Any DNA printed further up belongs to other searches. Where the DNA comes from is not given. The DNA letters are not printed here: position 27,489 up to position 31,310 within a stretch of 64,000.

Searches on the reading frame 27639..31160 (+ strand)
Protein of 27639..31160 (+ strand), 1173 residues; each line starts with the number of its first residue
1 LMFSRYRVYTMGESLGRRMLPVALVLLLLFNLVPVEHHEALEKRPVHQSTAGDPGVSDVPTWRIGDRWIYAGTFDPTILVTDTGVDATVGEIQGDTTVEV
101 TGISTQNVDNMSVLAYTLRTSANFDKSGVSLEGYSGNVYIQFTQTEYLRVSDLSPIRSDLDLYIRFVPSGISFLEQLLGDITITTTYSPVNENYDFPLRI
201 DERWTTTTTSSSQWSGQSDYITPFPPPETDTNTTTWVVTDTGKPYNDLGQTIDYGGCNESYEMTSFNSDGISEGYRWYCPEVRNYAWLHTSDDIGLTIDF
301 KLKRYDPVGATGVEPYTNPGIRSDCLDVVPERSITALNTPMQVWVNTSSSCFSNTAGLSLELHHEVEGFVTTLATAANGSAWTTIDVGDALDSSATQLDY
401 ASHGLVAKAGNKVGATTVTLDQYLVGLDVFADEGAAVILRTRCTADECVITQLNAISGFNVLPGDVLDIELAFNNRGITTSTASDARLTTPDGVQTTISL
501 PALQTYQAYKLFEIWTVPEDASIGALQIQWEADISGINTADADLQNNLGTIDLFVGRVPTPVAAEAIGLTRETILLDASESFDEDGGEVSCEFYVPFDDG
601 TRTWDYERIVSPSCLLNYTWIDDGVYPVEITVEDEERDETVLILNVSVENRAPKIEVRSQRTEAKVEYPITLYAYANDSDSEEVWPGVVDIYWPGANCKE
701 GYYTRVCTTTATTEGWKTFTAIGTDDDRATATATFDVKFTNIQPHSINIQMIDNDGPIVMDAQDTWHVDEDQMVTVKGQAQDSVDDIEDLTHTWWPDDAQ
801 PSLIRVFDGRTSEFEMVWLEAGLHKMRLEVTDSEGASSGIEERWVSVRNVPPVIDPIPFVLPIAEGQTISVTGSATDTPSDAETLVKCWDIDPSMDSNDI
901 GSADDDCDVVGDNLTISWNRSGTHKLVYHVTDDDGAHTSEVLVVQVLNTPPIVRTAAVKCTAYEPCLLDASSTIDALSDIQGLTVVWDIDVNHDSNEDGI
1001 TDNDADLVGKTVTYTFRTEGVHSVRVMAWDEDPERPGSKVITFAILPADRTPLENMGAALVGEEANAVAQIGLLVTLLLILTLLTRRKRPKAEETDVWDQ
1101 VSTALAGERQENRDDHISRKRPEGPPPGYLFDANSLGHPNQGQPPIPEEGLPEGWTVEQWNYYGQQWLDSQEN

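Call 20: search_protein_families(library=pfam, proteins=[window:27639-31160:+], max_evalue=0.00001)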
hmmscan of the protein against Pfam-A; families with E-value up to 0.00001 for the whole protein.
window:27639-31160:+ (1173 aa): 2 families
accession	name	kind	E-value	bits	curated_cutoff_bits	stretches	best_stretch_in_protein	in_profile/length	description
PF18911.6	PKD_4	-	9.9e-14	51.6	27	0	564-636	10-72/85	PKD domain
PF00801.26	PKD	-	3.3e-11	43.5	23.5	0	980-1032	27-69/80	PKD domain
